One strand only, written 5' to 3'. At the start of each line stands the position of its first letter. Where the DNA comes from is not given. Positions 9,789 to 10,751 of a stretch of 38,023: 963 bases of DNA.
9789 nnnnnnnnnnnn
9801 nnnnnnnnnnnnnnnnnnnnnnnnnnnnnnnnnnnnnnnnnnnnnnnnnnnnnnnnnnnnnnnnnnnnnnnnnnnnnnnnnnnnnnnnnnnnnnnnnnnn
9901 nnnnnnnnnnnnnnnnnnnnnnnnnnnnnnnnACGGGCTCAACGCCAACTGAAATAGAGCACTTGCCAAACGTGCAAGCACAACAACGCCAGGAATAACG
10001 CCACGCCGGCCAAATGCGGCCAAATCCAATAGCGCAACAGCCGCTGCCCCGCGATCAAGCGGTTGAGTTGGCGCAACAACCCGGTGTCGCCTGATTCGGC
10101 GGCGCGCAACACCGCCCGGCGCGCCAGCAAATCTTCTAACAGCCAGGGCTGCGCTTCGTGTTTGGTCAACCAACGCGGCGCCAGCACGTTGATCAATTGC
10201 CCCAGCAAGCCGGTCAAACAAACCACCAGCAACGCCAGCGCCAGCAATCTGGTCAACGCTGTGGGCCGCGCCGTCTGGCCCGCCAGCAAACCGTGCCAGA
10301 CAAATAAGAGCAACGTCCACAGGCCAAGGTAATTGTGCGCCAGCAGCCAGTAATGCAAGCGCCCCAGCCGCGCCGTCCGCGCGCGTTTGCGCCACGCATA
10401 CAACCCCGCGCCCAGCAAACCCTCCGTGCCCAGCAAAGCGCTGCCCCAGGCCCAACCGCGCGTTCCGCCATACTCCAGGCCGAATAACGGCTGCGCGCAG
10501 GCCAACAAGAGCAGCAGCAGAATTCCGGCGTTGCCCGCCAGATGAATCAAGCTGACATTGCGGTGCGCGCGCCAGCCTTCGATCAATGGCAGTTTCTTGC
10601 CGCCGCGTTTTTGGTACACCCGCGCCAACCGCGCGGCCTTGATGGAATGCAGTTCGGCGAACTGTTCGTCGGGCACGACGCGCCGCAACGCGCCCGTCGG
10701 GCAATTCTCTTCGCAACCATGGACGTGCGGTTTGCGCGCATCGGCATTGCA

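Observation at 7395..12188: Compact operon: cNMP-binding four-cluster ferredoxin/membrane fusion + FHA-anchored heptaheme cytochrome + ClpX paralogue without zinc finger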

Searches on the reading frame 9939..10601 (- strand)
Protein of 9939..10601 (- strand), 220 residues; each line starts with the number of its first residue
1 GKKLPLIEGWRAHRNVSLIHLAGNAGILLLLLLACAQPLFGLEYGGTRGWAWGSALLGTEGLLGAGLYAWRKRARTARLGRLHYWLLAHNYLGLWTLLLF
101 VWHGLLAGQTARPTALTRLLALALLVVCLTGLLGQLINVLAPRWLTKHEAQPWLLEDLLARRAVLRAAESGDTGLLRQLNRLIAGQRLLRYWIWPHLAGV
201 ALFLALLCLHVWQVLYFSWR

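Call 30: search_protein_families(library=pfam, proteins=[window:9942-10565:-], max_evalue=10)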
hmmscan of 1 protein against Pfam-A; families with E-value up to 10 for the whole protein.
seq(208 aa): 1 family
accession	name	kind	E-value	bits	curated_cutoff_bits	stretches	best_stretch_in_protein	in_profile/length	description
PF14358.11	DUF4405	-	0.033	15.2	26.7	1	66-91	37-61/66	Domain of unknown function (DUF4405)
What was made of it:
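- Tried and rejected: Pfam on the isolated TM domain gave only DUF4405 at E 0.033 (call 30).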

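Call 41: predict_structure(alignment_id=A3)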
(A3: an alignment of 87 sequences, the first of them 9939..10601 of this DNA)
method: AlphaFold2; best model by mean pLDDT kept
length: 220 residues; sequences in the alignment: 87
mean_pLDDT: 75.3   pTM: 0.62
mean pLDDT of the five models: 75.3, 75.2, 73.0, 72.2, 70.2
residues with pLDDT >= 90: 48; 70-90: 79; 50-70: 81; < 50: 12
segments of 3 or more residues with pLDDT < 50: 1-11
pLDDT, mean of each block of 10 residues (from residue 1): 44 69 74 67 57 66 66 57 63 68 62 84 87 84 80 88 91 91 91 91 90 86
secondary structure, 60 per line:
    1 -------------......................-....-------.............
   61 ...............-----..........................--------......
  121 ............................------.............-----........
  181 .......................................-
elements in order: H14-35 H37-40 H48-75 H81-106 H115-148 H155-167 H173-219

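Call 48: fold_search(model_id=the predicted structure, library=pdb)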
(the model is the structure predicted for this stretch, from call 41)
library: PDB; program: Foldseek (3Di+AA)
matches with E <= 10: 159; with E <= 0.001: 0
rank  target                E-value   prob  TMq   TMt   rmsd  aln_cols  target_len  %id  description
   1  8tf5                  5.3e-01  0.72  0.32  0.22   8.0       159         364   16  Crystal structure of orphan G protein-coupled receptor 6, pseudoapo form (released 2024-12-04)
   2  9m8v_A                8.3e-01  0.60  0.30  0.26   9.1       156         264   13  dimer-GPR3-Gs complex (released 2025-09-24)
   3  4bne_B                1.0e+00  0.33  0.26  0.20  34.3       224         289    8  Pacsin2 Interacts with Membranes and Actin-Filaments (released 2014-05-14)
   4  4nqi_B                1.2e+00  0.14  0.21  0.21  25.0       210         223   14  Structure of the N-terminal I-BAR domain (1-259) of D.Discoideum IBARa (released 2014-02-05)
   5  8t1w                  1.3e+00  0.30  0.26  0.19   9.5       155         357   15  Crystal structure of orphan G protein-coupled receptor 6 with bound CVN424 (released 2024-12-04)
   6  4bne_A                1.3e+00  0.18  0.23  0.18  32.5       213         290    8  Pacsin2 Interacts with Membranes and Actin-Filaments (released 2014-05-14)
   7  4akv_A                1.3e+00  0.07  0.14  0.10  27.2       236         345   10  Crystal structure of human sorting nexin 33 (SNX33) (released 2012-08-01)
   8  8a1g_D                1.4e+00  0.13  0.22  0.25  25.9       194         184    9  Structure of the SNX1-SNX5 complex (released 2023-06-14)
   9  9g2r_E                1.6e+00  0.08  0.18  0.17  26.8       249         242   14  Endophilin B1 dimers bound to nanodiscs (released 2024-08-07)
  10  3ok8_A                1.7e+00  0.13  0.23  0.23  26.2       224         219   13  I-BAR OF PinkBAR (released 2011-07-13)
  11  4dzu_A                1.8e+00  0.23  0.27  0.30  11.9       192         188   12  Complex of 3-alpha bound to gp41-5 (released 2012-05-02)
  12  8a1g_C                1.8e+00  0.12  0.22  0.25  25.8       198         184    8  Structure of the SNX1-SNX5 complex (released 2023-06-14)
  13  3g9g                  1.8e+00  0.10  0.21  0.19  26.9       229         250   11  Crystal Structure of the N-terminal EFC/F-BAR domain of Syp1 (released 2009-09-22)
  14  2z0n                  1.8e+00  0.09  0.21  0.19  27.1       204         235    8  Crystal structure of APPL1-BAR domain (released 2008-05-13)
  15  9izf_R                1.9e+00  0.21  0.26  0.21   9.7       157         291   16  Cryo-EM structure of LPA1-Gi complex with LPA (released 2025-01-01)
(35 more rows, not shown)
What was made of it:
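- On Di-haem cytochrome b superfamily: Foldseek against the PDB gives a best E of 0.5 (call 48).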

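Call 53: search_protein_representatives(protein=window:9939-10601:-)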
Query: 220 residues. Proteins with E-value up to 0.001 (for the whole library): 87; up to 1e-10: 22; up to 1e-30: 2. The best 87 are listed.
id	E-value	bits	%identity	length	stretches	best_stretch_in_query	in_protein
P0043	1.3e-87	309.9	72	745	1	1-220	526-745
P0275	1.4e-62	228.0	61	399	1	11-220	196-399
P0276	1.2e-22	97.2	38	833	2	44-194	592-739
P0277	2.8e-19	86.3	38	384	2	18-169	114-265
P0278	9.3e-18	81.3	39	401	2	17-177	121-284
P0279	2.4e-17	79.9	40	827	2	17-169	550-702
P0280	4.5e-17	79.0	39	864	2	18-179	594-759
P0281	1.9e-16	77.0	43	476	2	20-169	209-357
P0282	3.5e-16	76.1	37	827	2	42-186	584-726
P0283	4.1e-16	75.9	34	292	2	17-169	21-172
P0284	1.2e-15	74.4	39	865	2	14-167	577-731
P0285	1.3e-15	74.3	40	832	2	18-167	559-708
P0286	6.1e-15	72.1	43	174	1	55-166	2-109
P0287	4.4e-14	69.2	35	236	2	52-191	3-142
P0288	3.9e-13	66.1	40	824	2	17-166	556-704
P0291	1.4e-11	61.0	39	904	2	47-191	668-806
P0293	3.3e-11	59.8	39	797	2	50-187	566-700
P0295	6.6e-11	58.8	37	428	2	20-168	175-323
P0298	2.2e-10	57.1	40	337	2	17-195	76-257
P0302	4.4e-09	52.9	39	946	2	36-189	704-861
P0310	7.3e-07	45.6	34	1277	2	11-167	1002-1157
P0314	2.7e-06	43.7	33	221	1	45-170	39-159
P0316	4.9e-06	42.9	33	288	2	56-164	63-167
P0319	5.6e-06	42.7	35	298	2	61-165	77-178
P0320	1.0e-05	41.9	32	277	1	36-148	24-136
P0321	1.2e-05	41.6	31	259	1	43-186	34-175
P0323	1.9e-05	41.0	31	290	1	40-149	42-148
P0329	3.5e-05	40.1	33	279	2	28-152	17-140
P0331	4.9e-05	39.6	32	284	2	13-167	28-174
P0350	5.5e-04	36.2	31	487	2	55-160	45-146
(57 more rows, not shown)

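Call 54: search_protein_families(library=pfam, proteins=[P0314, P0316, P0319, P0320, P0321, P0323, P0329, P0331, P0310, P0350], max_evalue=0.01)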
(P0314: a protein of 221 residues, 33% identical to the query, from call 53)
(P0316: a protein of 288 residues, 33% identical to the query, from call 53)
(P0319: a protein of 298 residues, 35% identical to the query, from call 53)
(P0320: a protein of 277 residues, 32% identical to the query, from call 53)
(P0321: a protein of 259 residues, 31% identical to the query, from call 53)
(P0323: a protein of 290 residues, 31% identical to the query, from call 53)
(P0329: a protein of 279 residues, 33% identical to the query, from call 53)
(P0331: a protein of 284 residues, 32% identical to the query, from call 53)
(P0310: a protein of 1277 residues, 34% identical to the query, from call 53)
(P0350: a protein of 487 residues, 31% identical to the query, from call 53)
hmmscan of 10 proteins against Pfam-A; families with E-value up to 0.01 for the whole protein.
P0314 (221 aa): 1 family
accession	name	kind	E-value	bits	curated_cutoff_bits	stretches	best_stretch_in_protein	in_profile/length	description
PF01794.25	Ferric_reduct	-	0.0087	16.6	28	1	47-126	2-86/121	Ferric reductase like transmembrane component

P0316 (288 aa): 1 family
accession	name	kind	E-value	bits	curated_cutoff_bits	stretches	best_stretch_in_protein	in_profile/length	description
PF14358.11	DUF4405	-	0.0088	17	26.7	0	261-283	41-63/66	Domain of unknown function (DUF4405)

P0319 (298 aa): 0 families

P0320 (277 aa): 0 families

P0321 (259 aa): 2 families
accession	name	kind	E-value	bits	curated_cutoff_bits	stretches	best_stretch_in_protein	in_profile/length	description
PF03006.26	HlyIII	-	0.0065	16.6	26.2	1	44-130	106-196/224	Haemolysin-III related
PF09990.14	DUF2231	-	0.0077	16.7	26.4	0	14-126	15-122/139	Predicted membrane protein (DUF2231)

P0323 (290 aa): 1 family
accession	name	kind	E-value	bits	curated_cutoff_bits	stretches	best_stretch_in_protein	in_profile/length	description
PF01292.26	Ni_hydr_CYTB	-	0.00051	20.3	30.1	0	44-133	40-121/179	Prokaryotic cytochrome b561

P0329 (279 aa): 0 families

P0331 (284 aa): 0 families

P0310 (1277 aa): 4 families
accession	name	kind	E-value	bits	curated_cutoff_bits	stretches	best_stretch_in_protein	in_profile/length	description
PF14537.11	Cytochrom_c3_2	-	3.8e-06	27.7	25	1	746-859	1-79/79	Cytochrome c3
PF22113.1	Mtrc-MtrF_II-IV_dom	-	2.8e-05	24.2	30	1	754-886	9-134/176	Outer membrane cytochrome MtrC/MtrF-like, domains II/IV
PF14522.11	Cytochrome_C7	-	8.6e-05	22.7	24.8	1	719-781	13-67/67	Cytochrome c7 and related cytochrome c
PF09699.15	Paired_CXXCH_1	-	0.0024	18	20.6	1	747-783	1-39/41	Doubled CXXCH motif (Paired_CXXCH_1)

P0350 (487 aa): 1 family
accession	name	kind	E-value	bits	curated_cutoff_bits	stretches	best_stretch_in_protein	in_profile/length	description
PF14358.11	DUF4405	-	0.0032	18.4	26.7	1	44-96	11-64/66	Domain of unknown function (DUF4405)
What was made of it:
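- On Di-haem cytochrome b superfamily: Only sub-threshold hits: DUF4405 15.2 bits against 26.7, and remote homologues hitting Ni_hydr_CYTB at 5e-4 and Ferric_reduct at 9e-3 (calls 30, 54).
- Those remote homologues and A itself give sub-threshold hits only to di-haem cytochrome b families: Ni_hydr_CYTB 5e-4, DUF4405 3e-3 to 3e-2, Ferric_reduct 9e-3 (calls 30, 54). P0310 fuses this TM module directly to a multihaem c domain (call 54).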

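Call 71: search_protein_families(library=pfam, proteins=[P0277, P0278, P0281, P0283, P0295, P0298, P0291, P0302, P0280, P0293], max_evalue=0.001)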
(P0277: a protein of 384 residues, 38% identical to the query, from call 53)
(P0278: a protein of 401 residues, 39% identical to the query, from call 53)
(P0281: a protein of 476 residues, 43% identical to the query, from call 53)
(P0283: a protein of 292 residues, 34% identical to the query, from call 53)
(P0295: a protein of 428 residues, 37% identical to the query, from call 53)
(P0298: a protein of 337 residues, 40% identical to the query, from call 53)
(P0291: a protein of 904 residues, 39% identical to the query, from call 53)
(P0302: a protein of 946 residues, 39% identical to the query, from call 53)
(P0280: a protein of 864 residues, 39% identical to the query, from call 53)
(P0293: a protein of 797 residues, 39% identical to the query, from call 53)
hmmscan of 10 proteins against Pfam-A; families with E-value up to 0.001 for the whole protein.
P0277 (384 aa): 0 families

P0278 (401 aa): 0 families

P0281 (476 aa): 11 families
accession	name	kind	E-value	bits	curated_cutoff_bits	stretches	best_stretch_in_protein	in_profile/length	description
PF12838.12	Fer4_7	-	6.7e-14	52.5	27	2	80-166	1-52/52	4Fe-4S dicluster domain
PF13187.11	Fer4_9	-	9.9e-13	48.3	27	3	81-166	2-51/52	4Fe-4S dicluster domain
PF12837.12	Fer4_6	-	1.9e-11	43.7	25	1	74-96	2-24/24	4Fe-4S binding domain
PF00037.32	Fer4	-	5.3e-10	39.1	21.1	1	75-97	2-24/24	4Fe-4S binding domain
PF13237.11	Fer4_10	-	4.4e-07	30.2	25.5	2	75-107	3-32/53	4Fe-4S dicluster domain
PF13247.11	Fer4_11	-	8.6e-07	29.5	26.2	1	44-99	5-62/100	4Fe-4S dicluster domain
PF13484.11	Fer4_16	-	1.3e-06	29.5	30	0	81-105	2-25/66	4Fe-4S double cluster binding domain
PF25160.1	LdpA_Fe-S-bd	-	4.5e-06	26.8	27.6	1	51-100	4-47/49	LdpA Fe-S cluster-binding domain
PF12797.12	Fer4_2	-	3.7e-05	23.8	24.5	1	76-93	5-22/22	4Fe-4S binding domain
PF14697.11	Fer4_21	-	6e-05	23.5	35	0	76-101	3-28/59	4Fe-4S dicluster domain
PF13534.11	Fer4_17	-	0.00041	21.3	22.2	0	81-141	2-49/61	4Fe-4S dicluster domain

P0283 (292 aa): 0 families

P0295 (428 aa): 10 families
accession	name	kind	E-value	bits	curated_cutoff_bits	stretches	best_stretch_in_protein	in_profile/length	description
PF12837.12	Fer4_6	-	2.9e-09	36.9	25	1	37-59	2-24/24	4Fe-4S binding domain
PF12838.12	Fer4_7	-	1.2e-08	35.7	27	2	12-58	2-52/52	4Fe-4S dicluster domain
PF13247.11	Fer4_11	-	5.6e-07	30.1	26.2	1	7-59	5-59/100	4Fe-4S dicluster domain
PF13484.11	Fer4_16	-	1.3e-06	29.5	30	0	44-106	2-59/66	4Fe-4S double cluster binding domain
PF13187.11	Fer4_9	-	1.3e-06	28.8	27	1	12-59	2-52/52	4Fe-4S dicluster domain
PF00037.32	Fer4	-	1.9e-06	27.9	21.1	1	38-60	2-24/24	4Fe-4S binding domain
PF13237.11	Fer4_10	-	3.7e-06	27.2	25.5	1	9-55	6-53/53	4Fe-4S dicluster domain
PF25160.1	LdpA_Fe-S-bd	-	1.1e-05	25.5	27.6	1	15-63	5-47/49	LdpA Fe-S cluster-binding domain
PF12797.12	Fer4_2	-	0.00027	21.1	24.5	1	38-56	4-22/22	4Fe-4S binding domain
PF14697.11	Fer4_21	-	0.00096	19.7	35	1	10-60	6-58/59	4Fe-4S dicluster domain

P0298 (337 aa): 0 families

P0291 (904 aa): 12 families
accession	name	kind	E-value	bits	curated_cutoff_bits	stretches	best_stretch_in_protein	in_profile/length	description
PF00027.35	cNMP_binding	-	2.1e-15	56.9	27.5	1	243-330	2-83/89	Cyclic nucleotide-binding domain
PF12838.12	Fer4_7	-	4e-13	50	27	2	465-490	1-26/52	4Fe-4S dicluster domain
PF00037.32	Fer4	-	5.1e-11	42.3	21.1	1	460-482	2-24/24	4Fe-4S binding domain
PF13237.11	Fer4_10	-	9e-10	38.8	25.5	1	429-477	4-53/53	4Fe-4S dicluster domain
PF13187.11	Fer4_9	-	3.1e-09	37.2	27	2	434-481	2-52/52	4Fe-4S dicluster domain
PF12837.12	Fer4_6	-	5.9e-09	35.9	25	1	459-481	2-24/24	4Fe-4S binding domain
PF13247.11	Fer4_11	-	8.1e-08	32.8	26.2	1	428-482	4-60/100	4Fe-4S dicluster domain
PF13484.11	Fer4_16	-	7.1e-07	30.4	30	0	466-495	2-31/66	4Fe-4S double cluster binding domain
PF13534.11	Fer4_17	-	2.7e-06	28.3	22.2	0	466-481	2-17/61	4Fe-4S dicluster domain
PF12797.12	Fer4_2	-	0.00027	21.1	24.5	1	461-478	5-22/22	4Fe-4S binding domain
PF25160.1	LdpA_Fe-S-bd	-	0.00037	20.7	27.6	1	436-484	4-46/49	LdpA Fe-S cluster-binding domain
PF14697.11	Fer4_21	-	0.00077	20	35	1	432-483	6-59/59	4Fe-4S dicluster domain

P0302 (946 aa): 12 families
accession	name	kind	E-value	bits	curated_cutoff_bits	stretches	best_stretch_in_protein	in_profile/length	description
PF00027.35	cNMP_binding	-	1.5e-23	83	27.5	1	190-262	2-77/89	Cyclic nucleotide-binding domain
PF12837.12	Fer4_6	-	1.7e-13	50.2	25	1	545-566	2-23/24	4Fe-4S binding domain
PF12838.12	Fer4_7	-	3.2e-12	47.1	27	2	519-566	1-52/52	4Fe-4S dicluster domain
PF00037.32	Fer4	-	2.5e-11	43.3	21.1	1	546-567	2-23/24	4Fe-4S binding domain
PF13187.11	Fer4_9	-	3e-10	40.4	27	2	474-537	2-52/52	4Fe-4S dicluster domain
PF12797.12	Fer4_2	-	1.1e-07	31.8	24.5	0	547-564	5-22/22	4Fe-4S binding domain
PF13237.11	Fer4_10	-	1.6e-07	31.5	25.5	1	516-563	5-53/53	4Fe-4S dicluster domain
PF13247.11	Fer4_11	-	2e-07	31.6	26.2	1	513-576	3-68/100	4Fe-4S dicluster domain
PF14697.11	Fer4_21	-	3.3e-07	30.8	35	1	518-569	6-59/59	4Fe-4S dicluster domain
PF13183.11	Fer4_8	-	1.4e-06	29.2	27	1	550-629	3-62/68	4Fe-4S dicluster domain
PF13484.11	Fer4_16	-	3.3e-05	25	30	0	552-574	2-25/66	4Fe-4S double cluster binding domain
PF13534.11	Fer4_17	-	0.00086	20.2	22.2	0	550-565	44-59/61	4Fe-4S dicluster domain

P0280 (864 aa): 10 families
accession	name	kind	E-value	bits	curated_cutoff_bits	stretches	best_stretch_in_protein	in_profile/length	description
PF00027.35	cNMP_binding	-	6.2e-17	61.8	27.5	2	64-148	3-84/89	Cyclic nucleotide-binding domain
PF12838.12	Fer4_7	-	4.7e-11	43.4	27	2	427-451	2-26/52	4Fe-4S dicluster domain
PF00037.32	Fer4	-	9.6e-09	35.2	21.1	1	422-443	3-24/24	4Fe-4S binding domain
PF12837.12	Fer4_6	-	1.2e-08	34.9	25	1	421-442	3-24/24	4Fe-4S binding domain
PF13237.11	Fer4_10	-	1.3e-08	35.1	25.5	1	391-438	5-53/53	4Fe-4S dicluster domain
PF13247.11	Fer4_11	-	2.6e-08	34.4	26.2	1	389-443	4-60/100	4Fe-4S dicluster domain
PF13187.11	Fer4_9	-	3.4e-08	33.8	27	1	349-412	2-52/52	4Fe-4S dicluster domain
PF13534.11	Fer4_17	-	7.7e-06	26.8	22.2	0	426-440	1-15/61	4Fe-4S dicluster domain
PF12797.12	Fer4_2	-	9.8e-05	22.5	24.5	1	422-439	5-22/22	4Fe-4S binding domain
PF13484.11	Fer4_16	-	0.00034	21.8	30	0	427-445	2-20/66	4Fe-4S double cluster binding domain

P0293 (797 aa): 10 families
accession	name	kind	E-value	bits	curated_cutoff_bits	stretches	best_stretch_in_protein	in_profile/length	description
PF00027.35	cNMP_binding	-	6.3e-20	71.4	27.5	2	63-127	3-67/89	Cyclic nucleotide-binding domain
PF12838.12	Fer4_7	-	1.1e-09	39.1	27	1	411-485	2-52/52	4Fe-4S dicluster domain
PF13187.11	Fer4_9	-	2.3e-09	37.6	27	1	379-426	2-52/52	4Fe-4S dicluster domain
PF12837.12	Fer4_6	-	1.1e-08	35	25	1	404-426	2-24/24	4Fe-4S binding domain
PF13237.11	Fer4_10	-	2.1e-07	31.2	25.5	1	374-422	4-53/53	4Fe-4S dicluster domain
PF00037.32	Fer4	-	2.3e-07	30.8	21.1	1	405-426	2-23/24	4Fe-4S binding domain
PF13247.11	Fer4_11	-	4.1e-07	30.6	26.2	1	372-486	3-95/100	4Fe-4S dicluster domain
PF13484.11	Fer4_16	-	9.5e-07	30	30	0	411-460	2-59/66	4Fe-4S double cluster binding domain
PF13534.11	Fer4_17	-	2.2e-06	28.6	22.2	0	411-461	2-50/61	4Fe-4S dicluster domain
PF14697.11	Fer4_21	-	1.4e-05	25.6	35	1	377-428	6-59/59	4Fe-4S dicluster domain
